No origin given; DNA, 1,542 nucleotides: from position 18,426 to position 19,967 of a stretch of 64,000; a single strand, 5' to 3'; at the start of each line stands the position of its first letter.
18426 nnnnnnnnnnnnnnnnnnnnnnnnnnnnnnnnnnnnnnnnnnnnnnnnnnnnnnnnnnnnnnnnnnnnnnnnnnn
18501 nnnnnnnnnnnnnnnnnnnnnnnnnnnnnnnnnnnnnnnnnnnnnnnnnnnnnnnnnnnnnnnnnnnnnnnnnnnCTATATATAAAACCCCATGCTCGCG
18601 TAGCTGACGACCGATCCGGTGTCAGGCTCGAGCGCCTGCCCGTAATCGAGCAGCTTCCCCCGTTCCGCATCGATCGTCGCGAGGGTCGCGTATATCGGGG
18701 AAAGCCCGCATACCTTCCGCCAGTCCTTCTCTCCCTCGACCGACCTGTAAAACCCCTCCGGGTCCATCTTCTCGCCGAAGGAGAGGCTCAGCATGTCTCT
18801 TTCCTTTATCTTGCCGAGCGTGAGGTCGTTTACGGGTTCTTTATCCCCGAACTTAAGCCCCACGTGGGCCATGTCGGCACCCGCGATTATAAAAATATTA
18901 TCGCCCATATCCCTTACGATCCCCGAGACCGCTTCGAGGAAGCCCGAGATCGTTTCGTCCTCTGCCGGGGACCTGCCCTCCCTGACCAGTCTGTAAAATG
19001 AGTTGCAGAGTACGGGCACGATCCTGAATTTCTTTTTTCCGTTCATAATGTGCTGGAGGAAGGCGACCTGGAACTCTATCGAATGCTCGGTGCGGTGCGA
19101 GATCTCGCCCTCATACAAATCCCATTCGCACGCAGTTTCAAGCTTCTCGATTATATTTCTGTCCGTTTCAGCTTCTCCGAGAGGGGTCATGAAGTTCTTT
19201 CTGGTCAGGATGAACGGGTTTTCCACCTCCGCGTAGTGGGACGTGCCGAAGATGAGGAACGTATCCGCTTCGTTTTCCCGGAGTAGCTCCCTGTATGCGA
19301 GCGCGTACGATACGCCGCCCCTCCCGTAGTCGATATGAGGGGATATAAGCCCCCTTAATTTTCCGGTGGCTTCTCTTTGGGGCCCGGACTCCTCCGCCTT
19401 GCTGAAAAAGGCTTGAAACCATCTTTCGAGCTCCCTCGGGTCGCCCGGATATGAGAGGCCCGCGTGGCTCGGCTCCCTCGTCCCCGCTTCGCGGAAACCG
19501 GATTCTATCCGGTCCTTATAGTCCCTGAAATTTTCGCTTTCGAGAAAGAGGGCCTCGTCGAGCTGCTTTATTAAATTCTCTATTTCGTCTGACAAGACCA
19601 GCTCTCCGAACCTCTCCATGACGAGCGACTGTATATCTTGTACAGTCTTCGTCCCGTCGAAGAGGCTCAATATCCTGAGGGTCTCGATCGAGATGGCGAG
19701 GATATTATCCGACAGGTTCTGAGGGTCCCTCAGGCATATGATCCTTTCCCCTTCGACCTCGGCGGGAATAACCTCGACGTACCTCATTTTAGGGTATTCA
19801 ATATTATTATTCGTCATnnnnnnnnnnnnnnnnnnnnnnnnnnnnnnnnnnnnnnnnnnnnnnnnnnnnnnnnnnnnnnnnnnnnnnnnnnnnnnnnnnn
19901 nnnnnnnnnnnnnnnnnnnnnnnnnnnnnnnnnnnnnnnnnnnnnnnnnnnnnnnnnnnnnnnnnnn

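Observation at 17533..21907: Coupled operon hyuB - (PqqD/RRE-like plus Memo-like fusion) - M19 dipeptidase, with a Cys-rich secreted protein upstream: candidate undescribed peptide-processing system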

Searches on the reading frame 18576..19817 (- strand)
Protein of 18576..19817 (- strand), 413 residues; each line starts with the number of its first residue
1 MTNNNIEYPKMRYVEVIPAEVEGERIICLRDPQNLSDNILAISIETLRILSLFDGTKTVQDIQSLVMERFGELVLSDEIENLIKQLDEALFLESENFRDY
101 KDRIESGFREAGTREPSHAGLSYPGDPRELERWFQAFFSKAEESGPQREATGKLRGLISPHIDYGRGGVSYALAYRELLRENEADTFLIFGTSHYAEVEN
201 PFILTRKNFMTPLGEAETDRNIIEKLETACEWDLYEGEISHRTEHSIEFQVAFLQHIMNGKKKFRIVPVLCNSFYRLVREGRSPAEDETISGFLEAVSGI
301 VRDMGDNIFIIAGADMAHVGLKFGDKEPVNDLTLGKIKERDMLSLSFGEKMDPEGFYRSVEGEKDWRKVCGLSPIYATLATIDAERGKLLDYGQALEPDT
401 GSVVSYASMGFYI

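Call 3: search_protein_families(library=pfam, proteins=[window:18576-19817:-], max_evalue=1)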
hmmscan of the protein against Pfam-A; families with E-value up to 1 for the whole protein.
window:18576-19817:- (413 aa): 3 families
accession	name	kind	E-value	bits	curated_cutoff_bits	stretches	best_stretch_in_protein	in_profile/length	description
PF01875.22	Memo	-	3.8e-45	154.6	27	1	115-409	1-268/269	Memo-like protein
PF05402.18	PqqD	-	0.041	14.7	23.4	1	48-89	21-64/67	Coenzyme PQQ synthesis protein D (PqqD)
PF21100.3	MCM_C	-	0.2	12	27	1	48-101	9-62/64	MCM protein C-terminal winged helix-turn-helix domain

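Call 4: search_protein_families(library=ncbifam, proteins=[window:18576-19817:-], max_evalue=1)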
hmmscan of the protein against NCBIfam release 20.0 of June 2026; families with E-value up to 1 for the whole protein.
window:18576-19817:- (413 aa): 3 families
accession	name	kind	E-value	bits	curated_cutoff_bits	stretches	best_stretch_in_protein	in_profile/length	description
TIGR04336.1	AmmeMemoSam_B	hypoth_equivalog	1.2e-37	129.6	26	1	114-409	1-268/270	AmmeMemoRadiSam system protein B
NF001987.0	PRK00782.1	equivalog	2.3e-35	122.2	295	1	113-409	2-263/267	MEMO1 family protein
TIGR03859.1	PQQ_PqqD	equivalog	0.019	14.8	46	1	47-91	34-79/81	pyrroloquinoline quinone biosynthesis peptide chaperone PqqD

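Call 6: find_homologous_proteins(query=window:18576-19817:-)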
Query window:18576-19817:- (413 aa): 3710 proteins with E <= 0.001 among 8000 candidates; the best 120 are listed.
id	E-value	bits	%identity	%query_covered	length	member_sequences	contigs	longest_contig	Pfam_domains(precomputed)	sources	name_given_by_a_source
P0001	2.2e-258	875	93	100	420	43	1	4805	PF01875.23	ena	-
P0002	7.8e-252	853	91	100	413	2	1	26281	PF01875.23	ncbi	-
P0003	4.7e-247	838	91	100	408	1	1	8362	PF01875.23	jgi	jgi:AmmeMemoRadiSam system protein B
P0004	1.1e-244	830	88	100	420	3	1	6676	PF01875.23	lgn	-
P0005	1.1e-242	823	87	100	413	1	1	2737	PF01875.23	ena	-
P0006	1.7e-238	809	86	100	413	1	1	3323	PF01875.23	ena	-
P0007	8.2e-236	801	85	100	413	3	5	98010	PF01875.23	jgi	jgi:hypothetical protein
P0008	4.7e-235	798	85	100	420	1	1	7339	PF01875.23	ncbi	-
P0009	3.1e-230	782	83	100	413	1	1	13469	PF01875.23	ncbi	-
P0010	9.7e-230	781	83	100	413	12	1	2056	PF01875.23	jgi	jgi:hypothetical protein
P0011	2.1e-229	779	82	100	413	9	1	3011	PF01875.23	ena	-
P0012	1.6e-228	777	82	100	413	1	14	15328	PF01875.23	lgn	-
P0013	2.2e-227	773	81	100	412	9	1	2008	PF01875.23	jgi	jgi:AmmeMemoRadiSam system protein B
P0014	4.2e-225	765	81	99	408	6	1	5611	PF01875.23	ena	-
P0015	1.1e-223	761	81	100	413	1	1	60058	PF01875.23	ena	-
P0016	1.6e-215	734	78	99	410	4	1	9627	PF01875.23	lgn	-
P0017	2.5e-213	726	78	99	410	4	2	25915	PF01875.23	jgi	jgi:AmmeMemoRadiSam system protein B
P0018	1.0e-202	692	73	99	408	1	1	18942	PF01875.23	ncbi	-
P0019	8.9e-197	672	81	88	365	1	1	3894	PF01875.23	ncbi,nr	ncbi:MAG TPA: AmmeMemoRadiSam system protein B, partial [Thermodesulfobacteriota bacterium]|nr:AmmeM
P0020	2.4e-196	671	71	99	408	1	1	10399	PF01875.23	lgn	-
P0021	1.2e-193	662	79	89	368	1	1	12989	PF01875.23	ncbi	ncbi:MAG: AmmeMemoRadiSam system protein B, partial [Thermodesulfobacteriota bacterium]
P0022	2.5e-192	657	69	99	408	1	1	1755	PF01875.23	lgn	-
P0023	3.4e-188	644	67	99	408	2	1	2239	PF01875.23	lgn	-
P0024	6.4e-184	630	67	99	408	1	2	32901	PF01875.23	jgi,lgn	-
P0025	7.2e-180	616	66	99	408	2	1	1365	PF01875.23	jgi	jgi:AmmeMemoRadiSam system protein B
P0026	8.2e-180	616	66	99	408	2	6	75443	PF01875.23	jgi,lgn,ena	-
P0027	1.4e-178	612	66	99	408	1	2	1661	PF01875.23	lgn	-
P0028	6.4e-175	600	63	100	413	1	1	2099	PF01875.23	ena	-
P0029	1.1e-174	599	63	99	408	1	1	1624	PF01875.23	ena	-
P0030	2.0e-174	598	62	100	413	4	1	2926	PF01875.23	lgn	-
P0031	2.1e-174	598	63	99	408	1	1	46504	PF01875.23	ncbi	-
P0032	4.2e-174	597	63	100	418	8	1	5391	PF01875.23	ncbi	-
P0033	6.0e-174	597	63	99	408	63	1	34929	PF01875.23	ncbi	-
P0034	1.5e-173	595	65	98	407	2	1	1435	PF01875.23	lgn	-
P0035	2.3e-173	595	63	99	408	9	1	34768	PF01875.23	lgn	-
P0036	7.6e-173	593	63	99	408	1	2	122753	PF01875.23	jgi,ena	-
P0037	5.2e-172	590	63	99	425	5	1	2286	PF01875.23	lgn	-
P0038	8.7e-172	590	63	100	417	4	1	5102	PF01875.23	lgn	-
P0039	1.0e-171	589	62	99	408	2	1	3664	PF01875.23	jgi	jgi:AmmeMemoRadiSam system protein B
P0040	2.2e-171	588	64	99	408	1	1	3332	PF01875.23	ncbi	-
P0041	3.9e-171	588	63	99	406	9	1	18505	PF01875.23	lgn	-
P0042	5.0e-171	587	63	99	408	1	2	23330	PF01875.23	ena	-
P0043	7.0e-171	587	61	99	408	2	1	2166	PF01875.23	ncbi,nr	ncbi:MAG TPA: AmmeMemoRadiSam system protein B [Thermodesulfobacteriota bacterium]|nr:AmmeMemoRadiSa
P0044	2.4e-170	585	63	98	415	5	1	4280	PF01875.23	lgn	-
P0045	3.8e-170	584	62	98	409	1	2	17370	PF01875.23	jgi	jgi:AmmeMemoRadiSam system protein B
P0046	1.2e-169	583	62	99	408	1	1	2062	PF01875.23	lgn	-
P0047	8.3e-169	580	62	98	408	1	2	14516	PF01875.23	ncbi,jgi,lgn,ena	-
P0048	1.1e-168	579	62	99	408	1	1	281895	PF01875.23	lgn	-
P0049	1.4e-168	579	61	99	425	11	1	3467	PF01875.23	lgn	-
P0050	4.2e-168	578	61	99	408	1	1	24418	PF01875.23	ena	-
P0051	1.7e-167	576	63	99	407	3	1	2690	PF01875.23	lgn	-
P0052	1.8e-167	575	63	99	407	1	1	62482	PF01875.23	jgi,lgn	-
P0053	1.8e-167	575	61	100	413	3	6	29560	PF01875.23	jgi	jgi:MEMO1 family protein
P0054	2.8e-167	575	63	99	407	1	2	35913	PF01875.23,PF05402.19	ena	-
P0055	3.3e-167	575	62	99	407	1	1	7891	PF01875.23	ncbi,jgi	-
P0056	3.6e-167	574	61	99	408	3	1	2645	PF01875.23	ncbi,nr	ncbi:MAG TPA: AmmeMemoRadiSam system protein B [Thermodesulfobacteriota bacterium]|nr:AmmeMemoRadiSa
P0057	3.6e-167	574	63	99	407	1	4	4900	PF01875.23,PF05402.19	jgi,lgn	-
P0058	5.9e-167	574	63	99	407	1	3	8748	PF01875.23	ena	-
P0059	6.5e-167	574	62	99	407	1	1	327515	PF01875.23,PF05402.19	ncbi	-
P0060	6.7e-167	574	62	99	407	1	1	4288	PF01875.23,PF05402.19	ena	-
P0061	8.5e-167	573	62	99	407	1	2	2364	PF01875.23,PF05402.19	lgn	-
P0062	8.8e-167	573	62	99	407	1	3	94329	PF01875.23,PF05402.19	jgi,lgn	-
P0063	9.0e-167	573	62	99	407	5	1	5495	PF01875.23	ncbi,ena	-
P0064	1.0e-166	573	63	99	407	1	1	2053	PF01875.23,PF05402.19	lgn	-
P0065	3.1e-166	571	62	99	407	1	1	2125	PF01875.23,PF05402.19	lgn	-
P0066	4.0e-166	571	61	99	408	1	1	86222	PF01875.23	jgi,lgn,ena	-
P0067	4.2e-166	571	60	99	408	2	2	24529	PF01875.23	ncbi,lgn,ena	-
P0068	5.0e-166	571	61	99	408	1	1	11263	PF01875.23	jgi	-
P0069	5.6e-166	571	62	99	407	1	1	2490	PF01875.23,PF05402.19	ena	-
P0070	6.1e-166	570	59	99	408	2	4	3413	PF01875.23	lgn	-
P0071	7.3e-166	570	62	99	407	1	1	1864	PF01875.23,PF05402.19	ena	-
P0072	1.2e-165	569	62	99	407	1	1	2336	PF01875.23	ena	-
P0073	1.4e-165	569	62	99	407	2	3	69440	PF01875.23,PF05402.19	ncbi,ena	-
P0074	1.5e-165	569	62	99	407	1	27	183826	PF01875.23,PF05402.19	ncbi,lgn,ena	ncbi:MAG: AmmeMemoRadiSam system protein B [Candidatus Dadabacteria bacterium]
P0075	5.7e-165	567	61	98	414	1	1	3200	PF01875.23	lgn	-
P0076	6.8e-165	567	60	99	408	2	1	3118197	PF01875.23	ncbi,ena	-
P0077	1.1e-164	566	59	99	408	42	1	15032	PF01875.23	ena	-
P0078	1.4e-164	566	61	98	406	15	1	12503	PF01875.23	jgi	jgi:hypothetical protein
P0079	1.6e-164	566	61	99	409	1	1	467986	PF01875.23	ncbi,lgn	-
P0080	2.1e-164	565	60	99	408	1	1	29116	PF01875.23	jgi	jgi:hypothetical protein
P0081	3.7e-164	565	62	99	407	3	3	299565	PF01875.23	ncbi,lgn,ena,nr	ncbi:MAG TPA: AmmeMemoRadiSam system protein B [Thermodesulfobacteriota bacterium]|nr:AmmeMemoRadiSa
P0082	4.0e-164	564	62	99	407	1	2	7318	PF01875.23,PF05402.19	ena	-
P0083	5.0e-164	564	59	99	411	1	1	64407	PF01875.23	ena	-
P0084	5.5e-164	564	60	99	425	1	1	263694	PF01875.23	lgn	-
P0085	7.0e-164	564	59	99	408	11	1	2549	PF01875.23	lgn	-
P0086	7.8e-164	563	61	99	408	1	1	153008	PF01875.23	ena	-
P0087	9.1e-164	563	60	99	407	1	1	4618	PF01875.23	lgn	-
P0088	1.0e-163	563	60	98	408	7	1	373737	PF01875.23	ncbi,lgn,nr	ncbi:MAG TPA: AmmeMemoRadiSam system protein B [Thermodesulfobacteriota bacterium]|nr:AmmeMemoRadiSa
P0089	1.3e-163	563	60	98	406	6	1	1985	PF01875.23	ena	-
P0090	2.0e-163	562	61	99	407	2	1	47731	PF01875.23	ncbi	-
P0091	3.7e-163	561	60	99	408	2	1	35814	PF01875.23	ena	-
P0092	3.7e-163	561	60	99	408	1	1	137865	PF01875.23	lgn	-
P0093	5.6e-163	561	59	99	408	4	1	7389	PF01875.23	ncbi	ncbi:MAG TPA: AmmeMemoRadiSam system protein B [Thermodesulfobacteriota bacterium]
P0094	6.9e-163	560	60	99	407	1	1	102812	PF01875.23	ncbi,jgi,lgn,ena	-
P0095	1.4e-162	559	60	99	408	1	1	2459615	PF01875.23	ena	-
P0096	2.6e-162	558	59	99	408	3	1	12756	PF01875.23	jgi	-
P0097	5.0e-162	558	59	99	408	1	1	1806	PF01875.23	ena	-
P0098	5.0e-162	558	59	99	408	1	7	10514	PF01875.23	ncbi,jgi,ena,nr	ncbi:MAG TPA: AmmeMemoRadiSam system protein B [Thermodesulfobacteriota bacterium]|nr:AmmeMemoRadiSa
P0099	9.6e-162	557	59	99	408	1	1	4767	PF01875.23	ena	-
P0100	1.5e-161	556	60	99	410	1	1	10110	PF01875.23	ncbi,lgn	ncbi:MAG: AmmeMemoRadiSam system protein B [Thermodesulfobacteriota bacterium]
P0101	2.5e-161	555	58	99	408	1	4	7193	PF01875.23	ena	-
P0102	3.7e-161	555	59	99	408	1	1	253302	PF01875.23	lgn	-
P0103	4.8e-161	554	59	98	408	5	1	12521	PF01875.23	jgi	jgi:AmmeMemoRadiSam system protein B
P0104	8.4e-161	554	59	99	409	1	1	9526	PF01875.23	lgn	-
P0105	9.0e-161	553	59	99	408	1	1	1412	PF01875.23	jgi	-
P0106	1.2e-160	553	59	99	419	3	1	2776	PF01875.23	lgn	-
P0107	1.9e-160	552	59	99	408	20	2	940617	PF01875.23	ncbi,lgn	ncbi:MAG: AmmeMemoRadiSam system protein B [Thermodesulfobacteriota bacterium]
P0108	3.9e-160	551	58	99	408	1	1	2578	PF01875.23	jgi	jgi:MEMO1 family protein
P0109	4.8e-160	551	60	98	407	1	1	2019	PF01875.23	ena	-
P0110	7.1e-160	550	59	99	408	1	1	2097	PF01875.23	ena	-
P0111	7.3e-160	550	58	99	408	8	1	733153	PF01875.23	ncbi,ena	-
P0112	1.4e-159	549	60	100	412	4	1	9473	PF01875.23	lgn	-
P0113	3.6e-159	548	60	99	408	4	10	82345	PF01875.23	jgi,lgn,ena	jgi:AmmeMemoRadiSam system protein B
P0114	3.8e-159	548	60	99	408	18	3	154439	PF01875.23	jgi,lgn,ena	-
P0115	7.0e-159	547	58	99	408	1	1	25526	PF01875.23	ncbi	-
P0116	9.2e-159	547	57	99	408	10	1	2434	PF01875.23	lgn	-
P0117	4.4e-158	545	60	99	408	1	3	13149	PF01875.23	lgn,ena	-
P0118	8.2e-158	544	59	99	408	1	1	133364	PF01875.23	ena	-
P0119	1.7e-157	543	59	99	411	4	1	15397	PF01875.23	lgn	-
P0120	1.8e-157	543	58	98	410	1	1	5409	PF01875.23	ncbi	-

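Call 7: find_related_loci(query=window:18576-19817:-, collection=genome_contigs, flank=7000)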
Query window:18576-19817:- (413 aa) in genome_contigs; peptide patterns used: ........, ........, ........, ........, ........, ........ (x = any residue, [..] = any of these).
28 stretches matched a pattern; 12 encode a relative of the query (tblastn E <= 1e-3); 11 distinct loci.
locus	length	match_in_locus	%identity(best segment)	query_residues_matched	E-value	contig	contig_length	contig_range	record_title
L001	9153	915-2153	95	1-413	0e+0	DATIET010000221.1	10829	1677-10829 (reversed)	MAG TPA_asm: Thermodesulfobacteriota bacterium isolate SMAG_U16376 k141_1627597, whole genome shotgun sequence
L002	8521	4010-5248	93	1-413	0e+0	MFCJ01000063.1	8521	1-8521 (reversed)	MAG: Candidatus Dadabacteria bacterium RIFCSPHIGHO2_12_FULL_53_21 rifcsphigho2_12_scaffold_26365, whole genome shotgun s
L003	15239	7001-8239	92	1-413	0e+0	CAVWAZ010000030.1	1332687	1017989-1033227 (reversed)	MAG: uncultured delta proteobacterium isolate MFD09730.bin.2.52 genome assembly, contig: contig_6045, whole genome shotg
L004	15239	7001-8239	91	1-413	0e+0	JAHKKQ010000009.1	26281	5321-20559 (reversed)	MAG: Candidatus Dadabacteria bacterium isolate CR_Sed_300A_bin.14 scaffold_221, whole genome shotgun sequence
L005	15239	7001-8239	88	1-413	0e+0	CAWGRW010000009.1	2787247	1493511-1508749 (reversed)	MAG: uncultured bacterium isolate MFD06435.bin.1.47 genome assembly, contig: contig_17617, whole genome shotgun sequence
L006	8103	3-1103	79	46-412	0e+0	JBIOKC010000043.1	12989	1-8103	MAG: Thermodesulfobacteriota bacterium isolate GcL13-15 k141_1441506_length_12989_cov_20.4462, whole genome shotgun sequ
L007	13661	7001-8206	61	9-412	5e-172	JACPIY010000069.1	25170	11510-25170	MAG: Deltaproteobacteria bacterium isolate NC_groundwater_453_Ag_B-0.1um_42_10 S34_3B_scaffold_383292, whole genome shot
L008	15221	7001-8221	58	6-412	2e-167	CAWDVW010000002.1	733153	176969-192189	MAG: Candidatus Dadabacteria bacterium isolate MFD05684.bin.1.387 genome assembly, contig: contig_19298, whole genome sh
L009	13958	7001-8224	57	5-412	4e-160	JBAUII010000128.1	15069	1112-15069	MAG: Thermodesulfobacteriota bacterium isolate MFD09513_ilm_asm_bin6 k127_59128, whole genome shotgun sequence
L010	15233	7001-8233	81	3-413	0e+0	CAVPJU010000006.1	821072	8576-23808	MAG: uncultured bacterium isolate MFD10007.bin.1.169 genome assembly, contig: contig_5057, whole genome shotgun sequence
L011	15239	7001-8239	87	1-413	0e+0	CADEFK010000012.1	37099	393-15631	uncultured bacterium isolate Candidatus Dadabacteria sp. RBC041 genome assembly, contig: MAG041_12, whole genome shotgun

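Call 8: find_encoding_contigs(protein=P0074, flank=8000, max_places=3)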
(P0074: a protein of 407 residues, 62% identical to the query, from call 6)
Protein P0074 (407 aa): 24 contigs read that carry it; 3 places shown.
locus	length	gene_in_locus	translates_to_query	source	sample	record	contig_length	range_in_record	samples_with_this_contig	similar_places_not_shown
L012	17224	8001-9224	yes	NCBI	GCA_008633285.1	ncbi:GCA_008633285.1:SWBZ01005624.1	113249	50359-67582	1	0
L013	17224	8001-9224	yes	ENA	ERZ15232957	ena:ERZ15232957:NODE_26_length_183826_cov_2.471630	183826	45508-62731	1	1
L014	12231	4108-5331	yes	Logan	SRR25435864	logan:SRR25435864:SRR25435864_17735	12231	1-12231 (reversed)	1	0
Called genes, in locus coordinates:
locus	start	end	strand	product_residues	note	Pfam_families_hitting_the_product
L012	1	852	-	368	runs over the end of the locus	PF01702:TGT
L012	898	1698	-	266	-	PF01113:DapB_N, PF05173:DapB_C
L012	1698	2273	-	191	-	-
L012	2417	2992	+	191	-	PF14385:DUF4416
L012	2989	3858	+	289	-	PF03755:YicC-like_N, PF08340:YicC-like_C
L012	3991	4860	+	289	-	PF02629:CoA_binding, PF13380:CoA_binding_2 (weak), PF13607:Succ_CoA_lig, PF00549:Ligase_CoA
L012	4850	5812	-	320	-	PF01073:3Beta_HSD, PF01370:Epimerase, PF02719:Polysacc_synt_2, PF04321:RmlD_sub_bind, PF05368:NmrA (weak), PF13460:NAD_binding_10 (weak), PF16363:GDP_Man_Dehyd, PF07993:NAD_binding_4 (weak)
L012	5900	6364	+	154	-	-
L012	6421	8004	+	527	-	PF02538:Hydantoinase_B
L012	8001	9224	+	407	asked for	PF05402:PqqD (faint), PF01875:Memo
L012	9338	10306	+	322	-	PF01244:Peptidase_M19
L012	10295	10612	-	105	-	PF05154:TM2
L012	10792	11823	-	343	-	PF00180:Iso_dh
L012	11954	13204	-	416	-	-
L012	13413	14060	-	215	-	-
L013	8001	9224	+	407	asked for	PF05402:PqqD (faint), PF01875:Memo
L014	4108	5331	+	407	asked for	PF05402:PqqD (faint), PF01875:Memo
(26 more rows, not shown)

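Call 9: find_encoding_contigs(protein=window:18576-19817:-, flank=10000, max_places=3)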
Protein window:18576-19817:- (413 aa): no gene with exactly this product is on record in the collection.
